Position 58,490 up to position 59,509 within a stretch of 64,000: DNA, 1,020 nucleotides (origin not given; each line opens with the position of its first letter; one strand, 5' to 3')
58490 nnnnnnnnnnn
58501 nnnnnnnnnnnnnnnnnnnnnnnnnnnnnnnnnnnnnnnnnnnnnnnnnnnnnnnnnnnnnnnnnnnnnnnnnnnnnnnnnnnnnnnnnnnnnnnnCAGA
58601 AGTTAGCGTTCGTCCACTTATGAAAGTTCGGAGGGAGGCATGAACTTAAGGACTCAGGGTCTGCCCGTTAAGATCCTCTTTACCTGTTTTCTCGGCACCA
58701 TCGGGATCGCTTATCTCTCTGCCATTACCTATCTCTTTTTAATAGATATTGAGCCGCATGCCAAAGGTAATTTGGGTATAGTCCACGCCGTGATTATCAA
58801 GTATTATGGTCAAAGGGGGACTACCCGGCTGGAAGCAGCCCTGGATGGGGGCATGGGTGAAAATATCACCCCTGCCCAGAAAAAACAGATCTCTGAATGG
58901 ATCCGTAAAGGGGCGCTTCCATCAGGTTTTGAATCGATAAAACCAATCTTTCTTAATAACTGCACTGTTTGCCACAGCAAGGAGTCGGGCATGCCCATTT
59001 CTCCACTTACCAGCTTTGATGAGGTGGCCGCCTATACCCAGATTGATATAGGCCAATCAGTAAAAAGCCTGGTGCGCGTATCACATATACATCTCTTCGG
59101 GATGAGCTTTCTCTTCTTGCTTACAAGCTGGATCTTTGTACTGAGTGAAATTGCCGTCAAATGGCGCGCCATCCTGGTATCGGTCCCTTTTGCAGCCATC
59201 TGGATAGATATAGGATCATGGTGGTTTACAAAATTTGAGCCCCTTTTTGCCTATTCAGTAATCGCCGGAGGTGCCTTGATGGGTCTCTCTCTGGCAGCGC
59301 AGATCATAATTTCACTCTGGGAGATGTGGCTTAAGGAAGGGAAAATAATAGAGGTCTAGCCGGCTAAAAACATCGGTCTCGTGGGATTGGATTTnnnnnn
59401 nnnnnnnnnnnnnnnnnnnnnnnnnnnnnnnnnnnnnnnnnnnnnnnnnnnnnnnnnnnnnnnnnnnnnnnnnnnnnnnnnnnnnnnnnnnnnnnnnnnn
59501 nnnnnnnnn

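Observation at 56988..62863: Bidirectional cytochrome c / bd-like oxidase cluster: candidate iron-oxidation or extracellular-electron-transfer respiratory chain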

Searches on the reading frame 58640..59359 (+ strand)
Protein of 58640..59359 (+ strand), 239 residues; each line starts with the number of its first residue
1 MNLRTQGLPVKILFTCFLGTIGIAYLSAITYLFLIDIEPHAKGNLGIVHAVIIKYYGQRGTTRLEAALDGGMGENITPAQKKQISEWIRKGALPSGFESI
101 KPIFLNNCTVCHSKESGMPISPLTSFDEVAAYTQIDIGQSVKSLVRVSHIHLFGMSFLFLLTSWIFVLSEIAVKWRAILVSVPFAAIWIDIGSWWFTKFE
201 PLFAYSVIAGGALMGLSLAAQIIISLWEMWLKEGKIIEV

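Call 3: search_protein_families(library=pfam, proteins=[window:58640-59359:+], max_evalue=0.1)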
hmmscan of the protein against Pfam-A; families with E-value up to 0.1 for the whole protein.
window:58640-59359:+ (239 aa): 0 families

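Call 4: search_protein_families(library=ncbifam, proteins=[window:58640-59359:+], max_evalue=0.1)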
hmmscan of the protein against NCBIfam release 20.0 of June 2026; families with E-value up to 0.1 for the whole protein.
window:58640-59359:+ (239 aa): 1 family
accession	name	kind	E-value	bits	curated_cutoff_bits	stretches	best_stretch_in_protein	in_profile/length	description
NF047812.1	LIC11213_lipo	equivalog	0.057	13.6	100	0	106-135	50-79/118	LIC11213 family lipoprotein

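Call 50: find_homologous_proteins(query=window:58640-59359:+)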
Query window:58640-59359:+ (239 aa): 702 proteins with E <= 0.001 among 1356 candidates; the best 120 are listed.
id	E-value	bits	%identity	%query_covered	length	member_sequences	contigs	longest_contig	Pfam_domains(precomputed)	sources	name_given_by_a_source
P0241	1.8e-149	514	98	98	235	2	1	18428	PF27139.1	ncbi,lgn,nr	ncbi:MAG: hypothetical protein HZA13_10630 [Nitrospirae bacterium]|nr:hypothetical protein [Nitrospi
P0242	2.5e-127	441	83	97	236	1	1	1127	PF27139.1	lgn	-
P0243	8.9e-125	433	79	100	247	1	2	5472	PF27139.1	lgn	-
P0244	1.0e-120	420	77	98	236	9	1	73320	PF27139.1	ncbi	-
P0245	1.0e-119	417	76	100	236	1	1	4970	PF27139.1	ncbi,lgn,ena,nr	ncbi:MAG TPA: hypothetical protein VI584_05290 [Nitrospiria bacterium]|nr:hypothetical protein [Nitr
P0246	1.9e-119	416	78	97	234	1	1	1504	PF27139.1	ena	-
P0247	1.3e-117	410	77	97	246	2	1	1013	PF27139.1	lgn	-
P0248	3.8e-114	398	73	97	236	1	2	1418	PF27139.1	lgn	-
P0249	9.5e-112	390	72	97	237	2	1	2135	PF27139.1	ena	-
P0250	1.6e-111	390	70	98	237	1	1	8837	PF27139.1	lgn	-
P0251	1.6e-111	390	74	100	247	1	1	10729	PF27139.1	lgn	-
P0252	2.4e-111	389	70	98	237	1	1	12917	PF27139.1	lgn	-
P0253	2.0e-110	386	71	97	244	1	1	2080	PF27139.1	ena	-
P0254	1.3e-109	384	69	98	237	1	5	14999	PF27139.1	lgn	-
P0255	1.3e-109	383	70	98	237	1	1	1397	PF27139.1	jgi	jgi:hypothetical protein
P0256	3.8e-109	382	72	98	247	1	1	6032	PF27139.1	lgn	-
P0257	5.0e-109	382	69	98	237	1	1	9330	PF27139.1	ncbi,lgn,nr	ncbi:MAG: hypothetical protein EPO39_04490 [Candidatus Manganitrophaceae bacterium]|nr:MAG: hypothet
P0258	2.9e-108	379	68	98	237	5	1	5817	PF27139.1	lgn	-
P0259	4.2e-108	379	69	98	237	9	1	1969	PF27139.1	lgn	-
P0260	3.3e-107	376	70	97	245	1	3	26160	PF27139.1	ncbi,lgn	-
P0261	3.3e-107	376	70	97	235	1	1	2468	PF27139.1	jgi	jgi:hypothetical protein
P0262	3.8e-107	375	67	98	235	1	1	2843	PF27139.1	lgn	-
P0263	4.6e-107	375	70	97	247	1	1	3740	PF27139.1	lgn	-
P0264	2.7e-106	373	69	97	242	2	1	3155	PF27139.1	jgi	jgi:hypothetical protein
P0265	2.9e-106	373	67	97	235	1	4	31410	PF27139.1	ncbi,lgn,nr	ncbi:MAG: hypothetical protein HY204_07370 [Nitrospirae bacterium]|nr:hypothetical protein [Nitrospi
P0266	3.3e-106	372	68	98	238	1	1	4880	PF27139.1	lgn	-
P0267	6.9e-106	371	66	97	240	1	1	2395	PF27139.1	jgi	jgi:hypothetical protein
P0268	2.3e-105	370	66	97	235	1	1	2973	PF27139.1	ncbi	-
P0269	5.5e-105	368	68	97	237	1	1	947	PF27139.1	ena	-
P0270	9.5e-105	368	66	97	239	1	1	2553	PF27139.1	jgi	jgi:hypothetical protein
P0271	1.3e-104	367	68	97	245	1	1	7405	PF27139.1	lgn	-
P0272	1.5e-104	367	67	97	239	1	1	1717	PF27139.1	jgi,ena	-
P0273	2.9e-104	366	68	97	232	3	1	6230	PF27139.1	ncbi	ncbi:MAG: hypothetical protein WAO55_09260 [Candidatus Manganitrophaceae bacterium]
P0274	1.1e-103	364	67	97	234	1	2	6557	PF27139.1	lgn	-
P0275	1.2e-103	364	68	98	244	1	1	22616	PF27139.1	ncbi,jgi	jgi:hypothetical protein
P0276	2.4e-103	363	65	97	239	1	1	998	PF27139.1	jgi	jgi:hypothetical protein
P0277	3.7e-103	362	68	97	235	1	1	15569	PF27139.1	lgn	-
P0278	3.8e-103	362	65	98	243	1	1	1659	PF27139.1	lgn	-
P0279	1.2e-102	361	67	97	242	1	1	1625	PF27139.1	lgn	-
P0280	4.0e-102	359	68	97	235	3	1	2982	PF27139.1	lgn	-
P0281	4.6e-102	359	67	98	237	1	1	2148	PF27139.1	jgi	jgi:mono/diheme cytochrome c family protein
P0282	4.2e-101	356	66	97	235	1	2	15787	PF27139.1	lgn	-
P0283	6.5e-101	355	64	98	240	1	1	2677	PF27139.1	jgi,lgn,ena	-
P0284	3.2e-100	353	64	97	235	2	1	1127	PF27139.1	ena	-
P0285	3.3e-100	353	63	97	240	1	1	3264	PF27139.1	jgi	-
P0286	5.1e-100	352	67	97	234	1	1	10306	PF27139.1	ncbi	ncbi:MAG: hypothetical protein AB1515_04545 [Nitrospirota bacterium]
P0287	9.3e-100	351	64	98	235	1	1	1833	PF27139.1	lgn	-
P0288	4.2e-98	346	69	90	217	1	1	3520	PF27139.1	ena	-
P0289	1.3e-97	344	63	96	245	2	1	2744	PF27139.1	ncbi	-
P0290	1.5e-97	344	64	98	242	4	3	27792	PF27139.1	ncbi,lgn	-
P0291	3.5e-97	343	65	97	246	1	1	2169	PF27139.1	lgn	-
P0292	3.0e-96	340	61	98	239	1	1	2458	PF27139.1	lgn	-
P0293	1.7e-95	337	65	97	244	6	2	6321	PF27139.1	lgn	-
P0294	3.2e-95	336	63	97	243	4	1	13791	PF27139.1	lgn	-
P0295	4.0e-95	336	63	97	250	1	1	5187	PF27139.1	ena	-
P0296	6.4e-95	335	62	97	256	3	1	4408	PF27139.1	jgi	jgi:hypothetical protein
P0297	1.6e-94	334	60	96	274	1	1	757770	PF27139.1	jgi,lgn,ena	-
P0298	5.3e-94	332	62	98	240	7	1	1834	PF27139.1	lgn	-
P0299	5.4e-94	332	60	96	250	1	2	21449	PF27139.1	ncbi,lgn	-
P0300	1.4e-93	331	61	97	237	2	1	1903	PF27139.1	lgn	-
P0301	1.6e-93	331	62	97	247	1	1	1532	PF27139.1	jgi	jgi:hypothetical protein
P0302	2.7e-93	330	60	95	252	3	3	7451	PF27139.1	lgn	-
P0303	3.2e-93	330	61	98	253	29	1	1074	PF27139.1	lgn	-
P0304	3.4e-93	330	59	96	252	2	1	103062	PF27139.1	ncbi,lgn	-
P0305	6.6e-93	329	62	97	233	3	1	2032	PF27139.1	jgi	-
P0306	7.5e-93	329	64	96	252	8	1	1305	PF27139.1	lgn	-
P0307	1.2e-92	328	62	98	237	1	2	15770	PF27139.1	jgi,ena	-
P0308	1.2e-92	328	65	93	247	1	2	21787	PF27139.1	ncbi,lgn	-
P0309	3.0e-92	327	62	98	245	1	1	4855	PF27139.1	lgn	-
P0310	3.8e-92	326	61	97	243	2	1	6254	PF27139.1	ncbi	-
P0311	4.4e-92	326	61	97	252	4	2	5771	PF27139.1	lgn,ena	-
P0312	4.7e-92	326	60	98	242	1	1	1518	PF27139.1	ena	-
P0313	5.8e-92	326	60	99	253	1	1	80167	PF27139.1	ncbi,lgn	-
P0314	1.8e-91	324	60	97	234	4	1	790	PF27139.1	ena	-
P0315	1.9e-91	324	62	97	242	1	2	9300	PF27139.1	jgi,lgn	jgi:hypothetical protein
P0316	3.1e-91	323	63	95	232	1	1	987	PF27139.1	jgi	-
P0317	3.9e-91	323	62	98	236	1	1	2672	PF27139.1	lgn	-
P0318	4.3e-91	323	60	97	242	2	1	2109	PF27139.1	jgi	-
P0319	4.4e-91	323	60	97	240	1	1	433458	PF27139.1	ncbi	ncbi:MAG: hypothetical protein AB1451_00995 [Nitrospirota bacterium]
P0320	5.0e-91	323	60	97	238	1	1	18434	PF27139.1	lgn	-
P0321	5.1e-91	323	61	98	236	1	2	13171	PF27139.1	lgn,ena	-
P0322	6.4e-91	322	60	98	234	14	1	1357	PF27139.1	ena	-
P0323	6.8e-91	322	59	98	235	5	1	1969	PF27139.1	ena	-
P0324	7.0e-91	322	58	97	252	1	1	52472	PF27139.1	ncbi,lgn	-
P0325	8.0e-91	322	58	97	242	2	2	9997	PF27139.1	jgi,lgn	-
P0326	9.6e-91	322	60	100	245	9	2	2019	PF27139.1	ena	-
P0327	1.9e-90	321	60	97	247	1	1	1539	PF27139.1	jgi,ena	-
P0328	1.9e-90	321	61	97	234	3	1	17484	PF27139.1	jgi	jgi:hypothetical protein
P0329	2.4e-90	320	61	98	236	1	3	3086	PF27139.1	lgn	-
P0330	2.7e-90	320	59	98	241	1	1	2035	PF27139.1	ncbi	-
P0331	2.7e-90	320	61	92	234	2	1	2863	PF27139.1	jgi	jgi:hypothetical protein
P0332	5.0e-90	319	60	97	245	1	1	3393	PF27139.1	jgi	-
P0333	6.3e-90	319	62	98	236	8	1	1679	PF27139.1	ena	-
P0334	7.8e-90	319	61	97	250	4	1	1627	PF27139.1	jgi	jgi:hypothetical protein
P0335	9.9e-90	318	55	98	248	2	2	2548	PF27139.1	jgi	jgi:hypothetical protein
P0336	1.0e-89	318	59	96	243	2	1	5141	PF27139.1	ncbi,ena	-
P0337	1.2e-89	318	60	97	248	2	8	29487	PF27139.1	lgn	-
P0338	1.4e-89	318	60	98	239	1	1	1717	PF27139.1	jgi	-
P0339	1.9e-89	317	59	97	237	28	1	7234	PF27139.1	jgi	-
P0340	2.3e-89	317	60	97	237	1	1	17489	PF27139.1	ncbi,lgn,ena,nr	ncbi:MAG TPA: hypothetical protein VJ746_10195 [Nitrospira sp.]|nr:hypothetical protein [Nitrospira 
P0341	2.7e-89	317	62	95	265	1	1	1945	PF27139.1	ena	-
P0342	3.5e-89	317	59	98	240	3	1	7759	PF27139.1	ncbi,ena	-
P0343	4.5e-89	316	61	96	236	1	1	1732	PF27139.1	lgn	-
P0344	4.6e-89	316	60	98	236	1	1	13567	PF27139.1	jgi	jgi:hypothetical protein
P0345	7.1e-89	316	61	97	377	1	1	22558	PF27139.1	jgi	-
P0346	7.2e-89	316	59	98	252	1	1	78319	PF27139.1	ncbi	-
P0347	9.1e-89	315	60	98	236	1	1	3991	PF27139.1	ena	-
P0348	9.3e-89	315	61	98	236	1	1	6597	PF27139.1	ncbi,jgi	jgi:hypothetical protein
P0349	1.2e-88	315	60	98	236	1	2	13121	PF27139.1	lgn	-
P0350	1.2e-88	315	62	92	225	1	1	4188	PF27139.1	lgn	-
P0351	1.2e-88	315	59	96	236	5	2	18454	PF27139.1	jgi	-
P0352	1.2e-88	315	58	97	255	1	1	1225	PF27139.1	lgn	-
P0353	1.3e-88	315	61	95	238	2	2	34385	PF27139.1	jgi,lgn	jgi:hypothetical protein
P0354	1.7e-88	314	58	97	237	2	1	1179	PF27139.1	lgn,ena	-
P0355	1.8e-88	314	59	98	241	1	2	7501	PF27139.1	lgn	-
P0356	1.9e-88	314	57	100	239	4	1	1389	PF27139.1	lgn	-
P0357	2.0e-88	314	59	97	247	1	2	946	PF27139.1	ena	-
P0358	2.0e-88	314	60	98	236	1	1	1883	PF27139.1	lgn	-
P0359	2.2e-88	314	59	98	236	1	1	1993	PF27139.1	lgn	-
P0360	2.6e-88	314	58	92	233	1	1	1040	PF27139.1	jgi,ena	-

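Call 51: find_encoding_contigs(protein=P0241, flank=10000, max_places=3)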
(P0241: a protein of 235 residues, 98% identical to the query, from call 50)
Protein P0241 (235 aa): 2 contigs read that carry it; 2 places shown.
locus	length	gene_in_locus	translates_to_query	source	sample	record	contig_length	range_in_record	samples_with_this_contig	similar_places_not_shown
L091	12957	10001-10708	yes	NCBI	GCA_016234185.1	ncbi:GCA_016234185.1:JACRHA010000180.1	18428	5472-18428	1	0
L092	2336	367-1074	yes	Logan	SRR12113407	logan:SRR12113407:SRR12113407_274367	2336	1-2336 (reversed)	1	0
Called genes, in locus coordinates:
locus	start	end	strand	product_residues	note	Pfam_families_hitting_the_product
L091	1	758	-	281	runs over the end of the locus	PF01261:AP_endonuc_2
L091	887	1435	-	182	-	PF02915:Rubrerythrin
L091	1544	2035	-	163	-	PF13525:YfiO (faint), PF07719:TPR_2 (faint), PF13428:TPR_14 (faint), PF13432:TPR_16 (weak)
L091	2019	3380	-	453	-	PF00990:GGDEF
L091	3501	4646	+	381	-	PF02771:Acyl-CoA_dh_N, PF02770:Acyl-CoA_dh_M, PF00441:Acyl-CoA_dh_1, PF08028:Acyl-CoA_dh_2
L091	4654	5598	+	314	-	PF03308:MeaB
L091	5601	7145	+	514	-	PF01039:Carboxyl_trans, PF03255:ACCA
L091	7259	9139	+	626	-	PF06480:FtsH_ext (weak), PF06068:TIP49 (weak), PF00004:AAA, PF17862:AAA_lid_3, PF01434:Peptidase_M41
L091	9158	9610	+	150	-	PF00582:Usp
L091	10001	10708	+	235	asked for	PF27139:Aq_1264_TM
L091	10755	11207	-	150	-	PF13442:Cytochrome_CBB3 (weak), PF00034:Cytochrom_C (weak)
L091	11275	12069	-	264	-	PF00034:Cytochrom_C, PF13442:Cytochrome_CBB3 (faint)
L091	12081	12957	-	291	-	?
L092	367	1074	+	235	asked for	PF27139:Aq_1264_TM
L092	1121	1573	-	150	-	PF13442:Cytochrome_CBB3 (weak), PF00034:Cytochrom_C (weak)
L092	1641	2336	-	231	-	?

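Call 55: find_encoding_contigs(protein=P0313, flank=10000, max_places=1)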
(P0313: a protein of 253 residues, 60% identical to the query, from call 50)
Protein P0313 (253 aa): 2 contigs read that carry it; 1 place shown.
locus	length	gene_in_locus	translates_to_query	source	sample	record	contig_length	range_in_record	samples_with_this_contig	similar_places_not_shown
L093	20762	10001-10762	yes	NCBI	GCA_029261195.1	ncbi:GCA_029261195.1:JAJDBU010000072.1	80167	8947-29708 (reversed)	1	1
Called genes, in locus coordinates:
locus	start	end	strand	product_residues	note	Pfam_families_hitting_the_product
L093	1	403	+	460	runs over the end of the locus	PF00072:Response_reg, PF00158:Sigma54_activat, PF14532:Sigma54_activ_2, PF00004:AAA (weak), PF07724:AAA_2 (weak), PF07728:AAA_5, PF25601:AAA_lid_14, PF02954:HTH_8, +1 more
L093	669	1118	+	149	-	PF04214:DUF411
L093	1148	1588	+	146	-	PF00072:Response_reg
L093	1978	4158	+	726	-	PF22112:OmcA-like_N, PF09699:Paired_CXXCH_1 (faint), PF14537:Cytochrom_c3_2 (faint), PF22113:Mtrc-MtrF_II-IV_dom, PF14522:Cytochrome_C7 (weak), PF22113:Mtrc-MtrF_II-IV_dom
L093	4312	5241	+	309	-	PF14522:Cytochrome_C7 (faint), PF22113:Mtrc-MtrF_II-IV_dom (faint), PF22678:Cytochrom_c_NrfB-like, PF09699:Paired_CXXCH_1 (weak), PF14537:Cytochrom_c3_2 (weak), PF22678:Cytochrom_c_NrfB-like (weak), PF09699:Paired_CXXCH_1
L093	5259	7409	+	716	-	PF11854:MtrB_PioB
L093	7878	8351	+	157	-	PF00582:Usp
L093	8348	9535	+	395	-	-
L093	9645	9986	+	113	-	PF02433:FixO (faint), PF00034:Cytochrom_C, PF13442:Cytochrome_CBB3 (weak)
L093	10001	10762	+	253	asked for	PF27139:Aq_1264_TM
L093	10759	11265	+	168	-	PF00355:Rieske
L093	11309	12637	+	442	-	PF00033:Cytochrome_B, PF13631:Cytochrom_B_N_2, PF00032:Cytochrom_B_C, PF00034:Cytochrom_C, PF02433:FixO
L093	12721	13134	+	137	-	-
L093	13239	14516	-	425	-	PF00999:Na_H_Exchanger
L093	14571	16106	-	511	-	PF02321:OEP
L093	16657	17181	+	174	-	-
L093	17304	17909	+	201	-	PF04073:tRNA_edit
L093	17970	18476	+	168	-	-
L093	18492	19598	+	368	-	PF00493:MCM (weak), PF07724:AAA_2, PF00004:AAA, PF07728:AAA_5 (weak), PF10431:ClpB_D2-small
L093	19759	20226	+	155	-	PF13664:DUF4149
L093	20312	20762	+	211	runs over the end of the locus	PF04055:Radical_SAM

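Call 56: find_encoding_contigs(protein=P0244, flank=10000, max_places=1)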
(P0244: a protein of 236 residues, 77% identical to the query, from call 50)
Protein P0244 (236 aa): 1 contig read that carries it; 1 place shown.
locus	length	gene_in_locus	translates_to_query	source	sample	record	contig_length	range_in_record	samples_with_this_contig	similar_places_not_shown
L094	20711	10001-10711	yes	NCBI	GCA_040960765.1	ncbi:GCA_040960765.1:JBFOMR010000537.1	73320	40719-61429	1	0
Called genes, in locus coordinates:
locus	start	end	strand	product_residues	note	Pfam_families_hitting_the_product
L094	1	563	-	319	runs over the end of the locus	PF00676:E1_dh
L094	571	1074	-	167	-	PF06434:Aconitase_2_N (weak), PF00694:Aconitase_C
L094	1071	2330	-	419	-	PF00330:Aconitase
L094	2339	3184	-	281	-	PF01261:AP_endonuc_2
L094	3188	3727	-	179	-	PF02915:Rubrerythrin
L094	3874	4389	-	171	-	PF13174:TPR_6 (faint), PF13428:TPR_14 (faint), PF07719:TPR_2 (faint), PF13432:TPR_16 (weak)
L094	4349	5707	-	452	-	PF00990:GGDEF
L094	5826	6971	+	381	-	PF02771:Acyl-CoA_dh_N, PF02770:Acyl-CoA_dh_M, PF00441:Acyl-CoA_dh_1, PF08028:Acyl-CoA_dh_2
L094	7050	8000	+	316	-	PF03308:MeaB, PF03266:NTPase_1 (faint)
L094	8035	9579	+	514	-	PF01039:Carboxyl_trans, PF03255:ACCA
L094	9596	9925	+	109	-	PF13442:Cytochrome_CBB3, PF00034:Cytochrom_C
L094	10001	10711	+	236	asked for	PF27139:Aq_1264_TM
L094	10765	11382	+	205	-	PF13801:Metal_resist (faint)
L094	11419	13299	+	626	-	PF06480:FtsH_ext (weak), PF06068:TIP49 (faint), PF00004:AAA, PF07728:AAA_5 (faint), PF17862:AAA_lid_3, PF01434:Peptidase_M41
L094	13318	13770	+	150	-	PF00582:Usp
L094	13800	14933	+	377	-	PF16930:Porin_5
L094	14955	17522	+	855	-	PF04879:Molybdop_Fe4S4, PF00384:Molybdopterin, PF01568:Molydop_binding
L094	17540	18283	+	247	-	PF00037:Fer4 (faint), PF12797:Fer4_2 (weak), PF12837:Fer4_6 (faint), PF12838:Fer4_7 (weak), PF13237:Fer4_10 (weak), PF13247:Fer4_11, PF13237:Fer4_10 (weak), PF13247:Fer4_11, +3 more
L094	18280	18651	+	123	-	-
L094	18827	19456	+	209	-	-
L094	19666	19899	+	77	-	PF04945:YHS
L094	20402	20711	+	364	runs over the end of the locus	-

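Call 60: search_protein_families(library=ncbifam, proteins=[L094:14955-17522:+], max_evalue=0.00001)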
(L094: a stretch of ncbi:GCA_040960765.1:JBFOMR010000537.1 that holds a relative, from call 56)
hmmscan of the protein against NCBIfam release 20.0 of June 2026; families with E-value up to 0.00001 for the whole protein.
L094:14955-17522:+ (855 aa): 22 families
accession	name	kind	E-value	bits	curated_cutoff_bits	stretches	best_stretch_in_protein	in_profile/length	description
NF012032.0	PRK15488.1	equivalog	2.4e-70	237.5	694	3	1-292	1-282/759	thiosulfate reductase PhsA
TIGR01553.1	formate-DH-alph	equivalog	1.1e-46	159.1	814.2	2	230-438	243-439/1009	formate dehydrogenase-N subunit alpha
TIGR03479.1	DMSO_red_II_alp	subfamily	2.8e-45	154.7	984.75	1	87-599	105-645/913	molybdopterin-dependent oxidoreductase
NF041714.1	arsenate_red_ArrA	equivalog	5.4e-41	140.6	1600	1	2-290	2-295/848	arsenate respiratory reductase molybdopterin-containing subunit ArrA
TIGR02166.1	dmsA_ynfE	subfamily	6.8e-40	136.9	777.7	1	3-795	1-740/794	DMSO/selenate family reductase complex A subunit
TIGR01591.1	Fdh-alpha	equivalog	1.1e-37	129.5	666.25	1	52-292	3-239/672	formate dehydrogenase subunit alpha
NF041513.1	formate_DH_Act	exception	1.2e-37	129.2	1400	2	230-300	234-304/1067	formate dehydrogenase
NF041783.2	mnquin_red_QrcB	equivalog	8.5e-36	123.4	440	1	48-281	53-282/695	menaquinone reductase molybdopterin-binding-like subunit QrcB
NF047855.1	AssmNtatRedNasC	equivalog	4.2e-29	101.3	1100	1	77-310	52-282/708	assimilatory nitrate reductase catalytic subunit NasC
TIGR00509.1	bisC_fam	subfamily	2.7e-26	92.1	1017.55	2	354-777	275-679/772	molybdopterin guanine dinucleotide-containing S/N-oxide reductase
NF042978.1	EthbenzDh_ebdA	equivalog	1.7e-23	82.3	2000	1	86-383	126-439/977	ethylbenzene dehydrogenase subunit alpha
NF041885.1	selenate_YnfE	exception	6.7e-23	80.4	1675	1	83-291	89-306/805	selenate/tellurate reductase subunit YnfE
NF011566.1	PRK14990.1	exception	9e-23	80.2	1600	2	230-291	256-319/814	dimethylsulfoxide reductase subunit A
NF010055.0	PRK13532.1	equivalog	1.1e-22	80.1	904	1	1-383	1-364/830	nitrate reductase catalytic subunit NapA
TIGR01706.1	NAPA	equivalog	1.7e-22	79.6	930.55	1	2-384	1-365/830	periplasmic nitrate reductase subunit alpha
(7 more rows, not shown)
